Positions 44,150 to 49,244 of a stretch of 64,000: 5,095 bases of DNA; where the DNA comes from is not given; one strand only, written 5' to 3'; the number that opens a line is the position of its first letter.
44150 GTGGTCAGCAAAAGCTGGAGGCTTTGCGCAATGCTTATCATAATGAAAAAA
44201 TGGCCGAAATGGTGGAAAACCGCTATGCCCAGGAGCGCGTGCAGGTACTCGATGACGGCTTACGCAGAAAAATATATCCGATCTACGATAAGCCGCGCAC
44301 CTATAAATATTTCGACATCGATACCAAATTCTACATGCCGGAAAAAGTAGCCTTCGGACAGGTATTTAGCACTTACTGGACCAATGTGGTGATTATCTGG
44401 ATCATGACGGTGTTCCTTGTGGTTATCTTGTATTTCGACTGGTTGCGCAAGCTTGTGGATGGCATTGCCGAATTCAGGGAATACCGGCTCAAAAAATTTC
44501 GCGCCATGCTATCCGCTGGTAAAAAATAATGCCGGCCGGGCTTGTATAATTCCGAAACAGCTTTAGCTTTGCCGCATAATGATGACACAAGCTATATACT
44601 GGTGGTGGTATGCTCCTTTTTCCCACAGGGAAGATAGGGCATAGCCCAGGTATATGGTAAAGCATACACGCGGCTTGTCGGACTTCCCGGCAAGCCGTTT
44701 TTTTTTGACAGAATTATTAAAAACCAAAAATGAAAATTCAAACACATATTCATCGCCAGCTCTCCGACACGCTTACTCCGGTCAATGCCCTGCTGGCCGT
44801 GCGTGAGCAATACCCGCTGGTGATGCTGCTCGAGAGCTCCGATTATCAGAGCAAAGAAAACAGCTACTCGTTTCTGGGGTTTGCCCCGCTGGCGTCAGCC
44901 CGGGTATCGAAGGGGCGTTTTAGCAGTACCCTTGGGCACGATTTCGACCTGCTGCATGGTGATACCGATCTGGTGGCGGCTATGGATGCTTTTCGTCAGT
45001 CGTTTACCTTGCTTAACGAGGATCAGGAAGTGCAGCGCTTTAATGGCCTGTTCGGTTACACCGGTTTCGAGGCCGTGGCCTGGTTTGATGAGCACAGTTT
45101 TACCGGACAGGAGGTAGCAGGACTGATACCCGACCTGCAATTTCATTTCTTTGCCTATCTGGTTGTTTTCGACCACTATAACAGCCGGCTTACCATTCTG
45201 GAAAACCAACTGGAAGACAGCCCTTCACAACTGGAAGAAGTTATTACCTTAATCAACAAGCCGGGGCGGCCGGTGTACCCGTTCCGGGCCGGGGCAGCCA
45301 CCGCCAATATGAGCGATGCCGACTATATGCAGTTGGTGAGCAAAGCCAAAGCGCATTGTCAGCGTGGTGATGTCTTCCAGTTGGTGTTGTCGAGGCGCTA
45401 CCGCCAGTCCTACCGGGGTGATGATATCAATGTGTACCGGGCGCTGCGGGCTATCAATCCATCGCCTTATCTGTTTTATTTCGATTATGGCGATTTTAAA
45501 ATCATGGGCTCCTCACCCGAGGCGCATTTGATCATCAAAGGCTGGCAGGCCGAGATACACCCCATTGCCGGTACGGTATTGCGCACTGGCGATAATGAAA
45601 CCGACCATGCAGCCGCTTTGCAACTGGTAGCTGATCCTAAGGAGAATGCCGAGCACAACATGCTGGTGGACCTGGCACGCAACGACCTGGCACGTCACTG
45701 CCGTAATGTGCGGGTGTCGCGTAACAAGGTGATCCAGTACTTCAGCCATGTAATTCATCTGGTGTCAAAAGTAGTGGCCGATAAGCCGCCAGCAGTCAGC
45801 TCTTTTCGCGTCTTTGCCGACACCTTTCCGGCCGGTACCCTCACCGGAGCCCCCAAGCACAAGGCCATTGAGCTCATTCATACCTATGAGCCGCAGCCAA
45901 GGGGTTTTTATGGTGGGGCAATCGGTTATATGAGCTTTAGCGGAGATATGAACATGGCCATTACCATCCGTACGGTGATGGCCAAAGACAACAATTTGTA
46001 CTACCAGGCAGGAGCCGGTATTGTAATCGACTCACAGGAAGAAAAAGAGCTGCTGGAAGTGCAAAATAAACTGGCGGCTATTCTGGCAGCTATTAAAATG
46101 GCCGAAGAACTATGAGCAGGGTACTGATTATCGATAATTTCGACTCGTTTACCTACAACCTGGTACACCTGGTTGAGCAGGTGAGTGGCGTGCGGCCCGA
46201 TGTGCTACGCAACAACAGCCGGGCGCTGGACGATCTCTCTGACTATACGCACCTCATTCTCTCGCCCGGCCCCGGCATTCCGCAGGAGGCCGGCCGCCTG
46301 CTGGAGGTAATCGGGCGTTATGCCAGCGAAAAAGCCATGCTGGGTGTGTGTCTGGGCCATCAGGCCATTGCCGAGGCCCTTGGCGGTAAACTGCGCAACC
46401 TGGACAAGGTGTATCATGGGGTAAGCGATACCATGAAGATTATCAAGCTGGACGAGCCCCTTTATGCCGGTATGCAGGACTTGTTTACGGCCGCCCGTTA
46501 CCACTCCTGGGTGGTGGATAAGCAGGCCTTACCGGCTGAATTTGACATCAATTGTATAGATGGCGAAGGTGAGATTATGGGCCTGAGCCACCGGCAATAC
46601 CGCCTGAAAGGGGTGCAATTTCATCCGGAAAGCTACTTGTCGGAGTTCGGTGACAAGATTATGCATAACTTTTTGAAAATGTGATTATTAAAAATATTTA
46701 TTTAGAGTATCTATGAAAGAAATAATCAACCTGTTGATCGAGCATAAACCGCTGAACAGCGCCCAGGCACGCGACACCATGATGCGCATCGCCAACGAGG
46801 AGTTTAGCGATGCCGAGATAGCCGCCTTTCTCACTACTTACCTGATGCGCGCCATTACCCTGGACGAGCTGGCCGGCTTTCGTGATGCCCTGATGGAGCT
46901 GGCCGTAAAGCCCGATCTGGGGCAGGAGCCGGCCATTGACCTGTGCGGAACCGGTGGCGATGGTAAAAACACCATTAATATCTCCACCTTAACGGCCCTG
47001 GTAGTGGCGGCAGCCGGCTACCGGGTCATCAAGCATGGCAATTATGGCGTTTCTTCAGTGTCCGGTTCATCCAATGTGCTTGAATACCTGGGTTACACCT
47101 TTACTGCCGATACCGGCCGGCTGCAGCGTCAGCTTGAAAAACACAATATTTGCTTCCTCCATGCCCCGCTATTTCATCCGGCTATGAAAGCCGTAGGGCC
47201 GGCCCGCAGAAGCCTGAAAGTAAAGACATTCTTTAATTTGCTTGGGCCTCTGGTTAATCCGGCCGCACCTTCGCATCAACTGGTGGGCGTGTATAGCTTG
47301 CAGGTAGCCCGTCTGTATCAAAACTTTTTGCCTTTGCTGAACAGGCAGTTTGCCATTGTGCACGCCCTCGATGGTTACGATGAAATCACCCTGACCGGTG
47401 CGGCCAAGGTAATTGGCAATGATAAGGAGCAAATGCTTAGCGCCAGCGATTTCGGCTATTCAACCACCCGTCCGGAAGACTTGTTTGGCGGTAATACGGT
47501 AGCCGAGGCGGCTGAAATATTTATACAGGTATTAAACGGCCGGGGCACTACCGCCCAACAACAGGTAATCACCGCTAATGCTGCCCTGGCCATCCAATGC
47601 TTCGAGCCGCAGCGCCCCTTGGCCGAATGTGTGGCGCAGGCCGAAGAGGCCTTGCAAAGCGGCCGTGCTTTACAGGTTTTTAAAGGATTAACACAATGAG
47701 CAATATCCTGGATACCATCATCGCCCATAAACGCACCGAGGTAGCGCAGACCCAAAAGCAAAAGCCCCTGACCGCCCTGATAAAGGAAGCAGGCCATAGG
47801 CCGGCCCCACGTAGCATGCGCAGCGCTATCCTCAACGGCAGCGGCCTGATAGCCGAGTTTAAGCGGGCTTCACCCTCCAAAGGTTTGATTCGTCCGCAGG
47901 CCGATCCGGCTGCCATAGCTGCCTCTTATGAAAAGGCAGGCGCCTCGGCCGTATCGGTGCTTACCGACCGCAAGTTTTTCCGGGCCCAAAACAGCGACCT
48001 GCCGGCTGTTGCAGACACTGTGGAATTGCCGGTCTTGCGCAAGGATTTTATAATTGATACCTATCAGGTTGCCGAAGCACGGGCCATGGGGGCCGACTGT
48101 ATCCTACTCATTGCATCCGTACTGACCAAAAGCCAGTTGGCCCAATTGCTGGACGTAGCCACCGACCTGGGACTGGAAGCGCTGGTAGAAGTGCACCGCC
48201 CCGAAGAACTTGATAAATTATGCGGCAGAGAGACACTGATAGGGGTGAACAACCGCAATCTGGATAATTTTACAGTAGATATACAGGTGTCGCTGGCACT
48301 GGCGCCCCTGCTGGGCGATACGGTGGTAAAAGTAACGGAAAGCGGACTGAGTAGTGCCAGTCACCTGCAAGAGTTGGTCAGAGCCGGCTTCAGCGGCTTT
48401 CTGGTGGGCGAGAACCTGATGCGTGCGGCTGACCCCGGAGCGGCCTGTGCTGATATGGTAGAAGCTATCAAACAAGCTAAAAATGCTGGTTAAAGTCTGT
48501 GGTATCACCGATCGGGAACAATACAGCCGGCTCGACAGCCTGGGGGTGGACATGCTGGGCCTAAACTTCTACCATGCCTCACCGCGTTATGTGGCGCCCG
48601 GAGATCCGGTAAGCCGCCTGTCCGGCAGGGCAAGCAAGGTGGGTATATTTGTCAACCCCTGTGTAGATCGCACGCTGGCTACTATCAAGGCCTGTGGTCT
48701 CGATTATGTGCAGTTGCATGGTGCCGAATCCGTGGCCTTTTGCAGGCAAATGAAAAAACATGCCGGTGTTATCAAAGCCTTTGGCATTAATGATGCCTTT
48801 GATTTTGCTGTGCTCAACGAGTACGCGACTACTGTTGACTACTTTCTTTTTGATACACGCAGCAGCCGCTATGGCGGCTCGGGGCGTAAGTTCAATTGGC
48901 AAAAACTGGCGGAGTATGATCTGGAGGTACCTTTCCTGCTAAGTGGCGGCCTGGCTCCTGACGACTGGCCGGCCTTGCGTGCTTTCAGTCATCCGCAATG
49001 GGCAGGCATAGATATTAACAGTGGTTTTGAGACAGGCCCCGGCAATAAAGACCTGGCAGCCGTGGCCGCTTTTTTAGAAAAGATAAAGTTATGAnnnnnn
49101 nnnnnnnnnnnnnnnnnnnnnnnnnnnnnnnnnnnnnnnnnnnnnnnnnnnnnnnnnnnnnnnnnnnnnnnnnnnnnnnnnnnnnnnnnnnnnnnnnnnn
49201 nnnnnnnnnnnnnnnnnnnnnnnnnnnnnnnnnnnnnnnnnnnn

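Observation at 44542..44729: Trp-Trp-Trp leader peptide plus intrinsic terminator: ribosome-mediated attenuator in front of trpEGDCFBA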

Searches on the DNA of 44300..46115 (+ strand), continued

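Call 51: search_with_rna_model(model_id=R1, sources=[L138, L140, L144, L145, L146, L149, L152, L156, L157, L161, L162, L163, L164, L165, L166, L167, L174, L177, L193, L194, L195, L196, L197, L199, L202, L203, L212, L215, L221, L223, L226, L229, L231, L081, L082, L085, L086, L088, L089, L090, L091, L092, L099, L102, L104, L107, L109, L112, L113, L116, L125, L129, L244, L251, L254, L003, L004, L005, L006, L007, L008, L009, L012, L013, L015, L018, L033, L034, L035, L037, L044, L047, L049, L050, L051, L057, L062, window, L001, L002, L083, L186, L011], max_evalue=0.001, make_alignment=true)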
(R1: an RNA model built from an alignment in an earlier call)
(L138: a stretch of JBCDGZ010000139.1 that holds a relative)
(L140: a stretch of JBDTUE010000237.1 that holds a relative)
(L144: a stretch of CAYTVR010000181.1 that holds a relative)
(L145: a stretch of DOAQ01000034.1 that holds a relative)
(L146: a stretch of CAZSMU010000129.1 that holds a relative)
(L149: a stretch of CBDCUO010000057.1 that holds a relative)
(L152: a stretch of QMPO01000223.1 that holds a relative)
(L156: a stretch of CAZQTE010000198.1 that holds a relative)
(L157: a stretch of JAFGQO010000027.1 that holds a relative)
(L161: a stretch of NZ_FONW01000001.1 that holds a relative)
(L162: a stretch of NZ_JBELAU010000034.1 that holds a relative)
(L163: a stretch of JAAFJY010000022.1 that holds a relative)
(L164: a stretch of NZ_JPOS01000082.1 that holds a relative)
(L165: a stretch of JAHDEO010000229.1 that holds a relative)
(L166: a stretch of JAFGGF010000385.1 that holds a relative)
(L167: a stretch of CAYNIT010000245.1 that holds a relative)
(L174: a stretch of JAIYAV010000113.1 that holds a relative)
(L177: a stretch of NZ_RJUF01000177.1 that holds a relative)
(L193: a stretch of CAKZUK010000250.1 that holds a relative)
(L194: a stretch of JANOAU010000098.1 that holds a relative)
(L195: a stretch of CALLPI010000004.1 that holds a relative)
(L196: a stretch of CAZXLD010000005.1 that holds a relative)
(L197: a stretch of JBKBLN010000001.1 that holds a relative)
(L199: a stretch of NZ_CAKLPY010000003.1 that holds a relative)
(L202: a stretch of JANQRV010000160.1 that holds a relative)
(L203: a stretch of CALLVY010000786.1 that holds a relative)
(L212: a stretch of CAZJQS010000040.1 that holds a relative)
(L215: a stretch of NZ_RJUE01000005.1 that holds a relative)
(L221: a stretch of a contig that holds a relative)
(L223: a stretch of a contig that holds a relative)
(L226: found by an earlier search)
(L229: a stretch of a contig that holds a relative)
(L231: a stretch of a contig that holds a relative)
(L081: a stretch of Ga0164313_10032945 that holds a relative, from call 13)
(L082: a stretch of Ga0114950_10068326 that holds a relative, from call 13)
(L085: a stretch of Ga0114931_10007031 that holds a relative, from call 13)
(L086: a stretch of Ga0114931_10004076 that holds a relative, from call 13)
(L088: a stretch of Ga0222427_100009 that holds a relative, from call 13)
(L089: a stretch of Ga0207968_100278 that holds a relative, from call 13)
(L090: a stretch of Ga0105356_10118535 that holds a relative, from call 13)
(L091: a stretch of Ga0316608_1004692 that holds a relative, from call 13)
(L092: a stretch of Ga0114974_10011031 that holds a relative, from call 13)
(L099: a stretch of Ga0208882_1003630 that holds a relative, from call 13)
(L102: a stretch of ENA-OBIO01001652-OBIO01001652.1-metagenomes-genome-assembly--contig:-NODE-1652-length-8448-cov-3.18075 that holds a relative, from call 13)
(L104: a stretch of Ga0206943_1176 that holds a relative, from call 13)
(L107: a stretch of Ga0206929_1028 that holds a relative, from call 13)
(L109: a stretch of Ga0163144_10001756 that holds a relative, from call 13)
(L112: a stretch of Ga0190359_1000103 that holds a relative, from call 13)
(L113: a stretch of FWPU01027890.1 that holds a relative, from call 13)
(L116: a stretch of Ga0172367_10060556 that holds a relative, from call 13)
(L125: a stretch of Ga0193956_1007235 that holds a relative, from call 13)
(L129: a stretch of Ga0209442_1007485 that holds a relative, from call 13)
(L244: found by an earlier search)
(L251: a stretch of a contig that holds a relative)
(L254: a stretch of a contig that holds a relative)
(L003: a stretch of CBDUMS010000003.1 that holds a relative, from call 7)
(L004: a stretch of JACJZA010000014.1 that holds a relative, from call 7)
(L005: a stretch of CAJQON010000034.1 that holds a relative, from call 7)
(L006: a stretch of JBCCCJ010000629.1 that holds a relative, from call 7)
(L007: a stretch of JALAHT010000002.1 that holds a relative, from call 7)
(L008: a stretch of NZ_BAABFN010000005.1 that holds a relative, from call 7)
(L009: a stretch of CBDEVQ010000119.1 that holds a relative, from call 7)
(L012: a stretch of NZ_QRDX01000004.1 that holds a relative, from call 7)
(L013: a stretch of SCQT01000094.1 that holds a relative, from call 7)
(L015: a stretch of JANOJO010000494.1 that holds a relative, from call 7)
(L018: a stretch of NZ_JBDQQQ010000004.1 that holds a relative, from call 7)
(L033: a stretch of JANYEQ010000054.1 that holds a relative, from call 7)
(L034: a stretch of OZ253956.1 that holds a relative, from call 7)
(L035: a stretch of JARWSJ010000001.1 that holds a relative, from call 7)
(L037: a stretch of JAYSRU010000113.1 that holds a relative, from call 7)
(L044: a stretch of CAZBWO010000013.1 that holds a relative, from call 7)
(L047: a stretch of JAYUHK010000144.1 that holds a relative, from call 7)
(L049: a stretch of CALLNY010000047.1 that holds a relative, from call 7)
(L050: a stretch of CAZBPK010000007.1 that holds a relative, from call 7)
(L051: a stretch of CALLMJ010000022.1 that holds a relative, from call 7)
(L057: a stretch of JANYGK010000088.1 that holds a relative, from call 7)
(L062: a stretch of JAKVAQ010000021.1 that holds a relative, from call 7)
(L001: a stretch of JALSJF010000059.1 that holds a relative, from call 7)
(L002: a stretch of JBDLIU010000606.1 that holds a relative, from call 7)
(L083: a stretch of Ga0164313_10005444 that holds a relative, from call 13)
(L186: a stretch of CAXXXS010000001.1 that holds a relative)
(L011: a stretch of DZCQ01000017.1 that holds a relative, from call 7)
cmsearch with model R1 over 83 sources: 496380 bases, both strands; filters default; matches with E-value up to 0.001: 44.
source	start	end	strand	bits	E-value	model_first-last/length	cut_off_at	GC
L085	861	985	+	134.6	2.4e-21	1-125/125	no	0.31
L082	858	984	+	132.8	5.2e-21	1-125/125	no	0.36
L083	858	984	+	130.2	1.5e-20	1-125/125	no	0.34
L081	857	980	+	129.9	1.7e-20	1-125/125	no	0.33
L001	1362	1488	+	126.8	6.4e-20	1-125/125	no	0.39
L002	328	451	+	117.8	2.8e-18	1-125/125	no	0.31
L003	1368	1488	+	115.7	6.7e-18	1-125/125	no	0.34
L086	864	986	+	88.5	6.4e-13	1-125/125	no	0.37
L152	1454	1574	+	77.7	6e-11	1-125/125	no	0.36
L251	4303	4423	+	77.1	7.5e-11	1-125/125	no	0.36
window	44579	44705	+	61.9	4.5e-08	1-125/125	no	0.48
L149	5921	6047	-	61.3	6e-08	1-125/125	no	0.38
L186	2992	3116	-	59.6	1.2e-07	1-125/125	no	0.36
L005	1345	1459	+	59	1.5e-07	1-125/125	no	0.29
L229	2249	2368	+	56.9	3.8e-07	1-125/125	no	0.29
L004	1340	1457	+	53.4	1.6e-06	1-125/125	no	0.28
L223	353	472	+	52.6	2.3e-06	1-125/125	no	0.46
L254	3481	3599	+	52.5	2.4e-06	1-125/125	no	0.39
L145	6347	6474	+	52.2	2.7e-06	1-125/125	no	0.41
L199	5283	5411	+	50.4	5.8e-06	1-125/125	no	0.33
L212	6173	6293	-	49.3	9.1e-06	1-125/125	no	0.42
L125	728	836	+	49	1e-05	1-125/125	no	0.26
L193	716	840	-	48.3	1.4e-05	1-125/125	no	0.36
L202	5618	5741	-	48.2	1.4e-05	1-125/125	no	0.42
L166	7489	7603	-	47.9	1.6e-05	1-125/125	no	0.34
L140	3837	3965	-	47.8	1.7e-05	1-125/125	no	0.4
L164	89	223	+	47.7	1.8e-05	1-125/125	no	0.47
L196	159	281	+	46.6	2.9e-05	1-125/125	no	0.47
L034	1374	1493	+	45.4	4.7e-05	1-125/125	no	0.29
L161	4813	4939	+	45.3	5e-05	1-125/125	no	0.42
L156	816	956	+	44.8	6.1e-05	1-125/125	no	0.38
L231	291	416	-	43.8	9.5e-05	1-125/125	no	0.4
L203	68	191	+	43.7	9.5e-05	1-125/125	no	0.44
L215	2879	2995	-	43.7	9.7e-05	1-125/125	no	0.39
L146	4009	4134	+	42.9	0.00014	1-125/125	no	0.49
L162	128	255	+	41.5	0.00024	1-125/125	no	0.37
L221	1915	2034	-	41.5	0.00025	1-125/125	no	0.39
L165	4147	4275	-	41.1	0.00029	1-125/125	no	0.4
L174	3311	3447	+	41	0.0003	1-125/125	no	0.45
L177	4971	5087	-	40.9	0.00032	1-125/125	no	0.39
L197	1746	1863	+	40.8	0.00033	1-125/125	no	0.42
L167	3559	3684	-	38.4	0.00088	1-125/125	no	0.48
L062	1368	1476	+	38.3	0.00092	1-125/125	no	0.34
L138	419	547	+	38.2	0.00097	1-125/125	no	0.43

Alignment A3: 44 matches aligned to the model, 206 columns, each read 5' to 3' on its own strand. Consensus structure (alignment columns), stored with it:
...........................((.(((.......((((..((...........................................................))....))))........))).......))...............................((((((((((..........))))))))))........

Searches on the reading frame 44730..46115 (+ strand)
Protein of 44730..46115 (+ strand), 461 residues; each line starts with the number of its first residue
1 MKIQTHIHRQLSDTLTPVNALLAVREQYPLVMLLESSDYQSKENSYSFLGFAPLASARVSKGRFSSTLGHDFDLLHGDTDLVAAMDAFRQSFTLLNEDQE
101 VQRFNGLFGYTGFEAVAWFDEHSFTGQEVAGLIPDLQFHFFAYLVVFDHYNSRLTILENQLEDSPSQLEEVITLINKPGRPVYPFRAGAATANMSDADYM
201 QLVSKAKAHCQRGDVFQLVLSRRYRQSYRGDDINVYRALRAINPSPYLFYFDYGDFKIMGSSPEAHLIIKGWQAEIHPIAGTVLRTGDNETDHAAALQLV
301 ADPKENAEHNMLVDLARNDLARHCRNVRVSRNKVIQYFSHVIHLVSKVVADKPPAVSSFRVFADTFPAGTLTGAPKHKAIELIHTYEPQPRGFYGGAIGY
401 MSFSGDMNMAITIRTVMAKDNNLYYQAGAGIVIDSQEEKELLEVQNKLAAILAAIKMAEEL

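Call 6: search_protein_families(library=pfam, proteins=[window:44730-46115:+])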
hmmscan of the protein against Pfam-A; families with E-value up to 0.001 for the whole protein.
window:44730-46115:+ (461 aa): 2 families
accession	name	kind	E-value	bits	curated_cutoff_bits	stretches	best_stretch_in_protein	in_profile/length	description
PF00425.24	Chorismate_bind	-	2.2e-78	263.8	27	1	196-447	2-257/257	chorismate binding enzyme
PF04715.19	Anth_synt_I_N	-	1.6e-23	84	23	1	13-156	1-140/140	Anthranilate synthase component I, N terminal region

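Call 7: find_related_loci(query=window:44730-46115:+, collection=genome_contigs, flank=1500)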
Query window:44730-46115:+ (461 aa) in genome_contigs; peptide patterns used: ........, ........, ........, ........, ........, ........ (x = any residue, [..] = any of these).
113 stretches matched a pattern; 91 encode a relative of the query (tblastn E <= 1e-3); the best 80 are kept; 80 distinct loci.
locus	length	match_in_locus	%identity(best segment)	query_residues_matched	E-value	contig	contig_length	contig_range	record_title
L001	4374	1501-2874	67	1-458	0e+0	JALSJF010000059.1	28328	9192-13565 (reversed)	MAG: Cyclobacteriaceae bacterium isolate 354-166_metabat2_scaf2bin.076 354-166_scaffold_1519_c1, whole genome shotgun se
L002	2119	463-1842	65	1-461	0e+0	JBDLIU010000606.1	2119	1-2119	MAG: Bacteroidota bacterium isolate MAG054 MAG054_606, whole genome shotgun sequence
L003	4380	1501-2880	65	2-461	0e+0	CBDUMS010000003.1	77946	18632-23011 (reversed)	MAG TPA_asm: uncultured Cyclobacteriaceae bacterium isolate SRR22808127_binner13_Refined_47 genome assembly, contig: ERZ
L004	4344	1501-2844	51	11-461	3e-147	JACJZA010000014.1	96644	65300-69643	MAG: Flavobacteriales bacterium isolate HK-STAS-BACT-52 HK-STAS-BACT-52_14, whole genome shotgun sequence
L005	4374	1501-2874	49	1-461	1e-144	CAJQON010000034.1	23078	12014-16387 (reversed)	MAG: uncultured Flavobacteriales bacterium isolate 10_20180522_Bin_METABAT_44_1 genome assembly, contig: c_000008196346,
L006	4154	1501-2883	49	3-459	2e-144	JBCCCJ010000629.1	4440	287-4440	MAG: Bacteroidota bacterium isolate P01_A01_bin.57 k141_802802_length_4440_cov_6.0000, whole genome shotgun sequence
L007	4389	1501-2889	49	2-461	1e-141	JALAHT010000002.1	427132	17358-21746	Thermobacterium salinum strain TK19130 scaffold2, whole genome shotgun sequence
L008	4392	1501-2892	48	1-461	5e-141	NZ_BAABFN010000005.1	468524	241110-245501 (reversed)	Compostibacter hankyongensis strain JCM 17664 sequence05, whole genome shotgun sequence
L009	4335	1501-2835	49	13-459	7e-141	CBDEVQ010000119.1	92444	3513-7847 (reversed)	MAG: Flavobacteriales bacterium isolate c9eb949b-bc1f-4219-ae45-44c701134771 genome assembly, contig: contig_119, whole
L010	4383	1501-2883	49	1-461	6e-141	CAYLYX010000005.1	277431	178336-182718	MAG TPA_asm: uncultured Flavobacteriales bacterium isolate SRP334346_co1_196 genome assembly, contig: NODE_41_length_277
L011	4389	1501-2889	48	1-461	2e-140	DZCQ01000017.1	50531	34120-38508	MAG TPA_asm: Flavobacterium psychrophilum isolate SulCav_PC08_64_31_39 SulCav_PC08-64_232_length_50531_cov_23.128556, wh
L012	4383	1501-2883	48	5-461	4e-140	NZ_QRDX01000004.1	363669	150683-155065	Seonamhaeicola aphaedonensis strain CECT 8487 Ga0244636_104, whole genome shotgun sequence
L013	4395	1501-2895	48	1-461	8e-140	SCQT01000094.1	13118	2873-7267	MAG: Chitinophagaceae bacterium isolate FW021_bin.31 FW021_bin.31-24420, whole genome shotgun sequence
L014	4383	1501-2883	48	3-461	2e-139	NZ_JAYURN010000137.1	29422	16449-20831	MAG: Flavobacterium sp. isolate GL116_DN_metabinner_2 GL116_DN_metabinner_2_136, whole genome shotgun sequence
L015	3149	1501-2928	47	1-461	1e-144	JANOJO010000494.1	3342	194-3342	MAG: Bacteroidota bacterium isolate VAR_48_metabat_19_sub VAR_48_k141_2837433, whole genome shotgun sequence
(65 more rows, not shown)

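Call 13: find_related_loci(query=window:44730-46115:+, collection=metagenome_contigs, flank=1000)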
Query window:44730-46115:+ (461 aa) in metagenome_contigs; peptide patterns used: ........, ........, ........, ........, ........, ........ (x = any residue, [..] = any of these).
93 stretches matched a pattern; 57 encode a relative of the query (tblastn E <= 1e-3); 57 distinct loci.
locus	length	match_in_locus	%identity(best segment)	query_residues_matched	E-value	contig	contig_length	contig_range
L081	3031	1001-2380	66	1-461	0e+0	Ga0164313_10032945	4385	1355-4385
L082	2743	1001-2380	67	2-461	0e+0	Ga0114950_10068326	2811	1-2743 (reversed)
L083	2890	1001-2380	66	2-461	0e+0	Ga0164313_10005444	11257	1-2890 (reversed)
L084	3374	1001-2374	67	1-458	0e+0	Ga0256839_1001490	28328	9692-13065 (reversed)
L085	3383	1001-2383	66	1-461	0e+0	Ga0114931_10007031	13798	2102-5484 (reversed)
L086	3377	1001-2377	60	2-461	0e+0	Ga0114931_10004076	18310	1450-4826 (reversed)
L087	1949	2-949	71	146-461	1e-161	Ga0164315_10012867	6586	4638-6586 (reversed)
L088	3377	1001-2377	47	6-458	4e-139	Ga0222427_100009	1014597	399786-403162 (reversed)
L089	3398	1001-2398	48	1-461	5e-139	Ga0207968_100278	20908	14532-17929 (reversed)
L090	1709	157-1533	48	1-461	2e-150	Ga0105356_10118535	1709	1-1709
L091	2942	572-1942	47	5-459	9e-140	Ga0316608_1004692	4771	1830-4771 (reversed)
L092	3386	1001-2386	46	2-461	2e-136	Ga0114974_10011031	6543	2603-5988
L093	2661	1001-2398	46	1-461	3e-138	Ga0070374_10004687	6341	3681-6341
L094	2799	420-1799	47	4-461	2e-137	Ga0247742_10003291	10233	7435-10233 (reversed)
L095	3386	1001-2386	46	2-461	2e-134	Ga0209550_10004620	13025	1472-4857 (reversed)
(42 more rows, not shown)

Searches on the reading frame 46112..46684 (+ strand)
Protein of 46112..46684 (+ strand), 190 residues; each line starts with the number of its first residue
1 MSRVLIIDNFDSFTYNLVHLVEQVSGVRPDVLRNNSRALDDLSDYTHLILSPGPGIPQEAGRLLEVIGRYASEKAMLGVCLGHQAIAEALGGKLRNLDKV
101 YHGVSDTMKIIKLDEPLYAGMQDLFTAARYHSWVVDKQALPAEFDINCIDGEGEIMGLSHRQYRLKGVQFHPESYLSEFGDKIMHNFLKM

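Call 6: search_protein_families(library=pfam, proteins=[window:46112-46684:+])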
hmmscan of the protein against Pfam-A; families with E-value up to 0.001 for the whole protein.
window:46112-46684:+ (190 aa): 2 families
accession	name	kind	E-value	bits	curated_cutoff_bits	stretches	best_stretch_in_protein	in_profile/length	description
PF00117.34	GATase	-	4e-45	154.2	22.8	1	5-188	1-187/190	Glutamine amidotransferase class-I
PF07722.19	Peptidase_C26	-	2.6e-06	27.8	20.5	1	71-173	103-219/219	Peptidase C26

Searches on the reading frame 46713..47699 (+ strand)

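Call 6: search_protein_families(library=pfam, proteins=[window:46713-47699:+])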
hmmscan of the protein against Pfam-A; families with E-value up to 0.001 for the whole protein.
window:46713-47699:+ (328 aa): 2 families
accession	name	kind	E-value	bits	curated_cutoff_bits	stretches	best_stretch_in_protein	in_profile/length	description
PF00591.27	Glycos_transf_3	-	1.8e-69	234.6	27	1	72-320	2-253/253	Glycosyl transferase family, a/b domain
PF02885.22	Glycos_trans_3N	-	2e-14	53.5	26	1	2-64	1-63/63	Glycosyl transferase family, helical bundle domain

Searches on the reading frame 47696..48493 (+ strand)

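Call 6: search_protein_families(library=pfam, proteins=[window:47696-48493:+])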
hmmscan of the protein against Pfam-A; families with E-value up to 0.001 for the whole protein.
window:47696-48493:+ (265 aa): 1 family
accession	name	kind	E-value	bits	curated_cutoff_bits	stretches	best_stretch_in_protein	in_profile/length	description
PF00218.27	IGPS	-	1.5e-79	267.3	27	1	5-251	1-251/254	Indole-3-glycerol phosphate synthase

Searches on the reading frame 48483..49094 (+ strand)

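Call 6: search_protein_families(library=pfam, proteins=[window:48483-49094:+])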
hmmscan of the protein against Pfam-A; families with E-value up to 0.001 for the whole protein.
window:48483-49094:+ (203 aa): 1 family
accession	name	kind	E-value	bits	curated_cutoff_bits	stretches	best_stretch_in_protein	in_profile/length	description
PF00697.28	PRAI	-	4.7e-35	121.5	22.7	1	3-199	1-192/193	N-(5'phosphoribosyl)anthranilate (PRA) isomerase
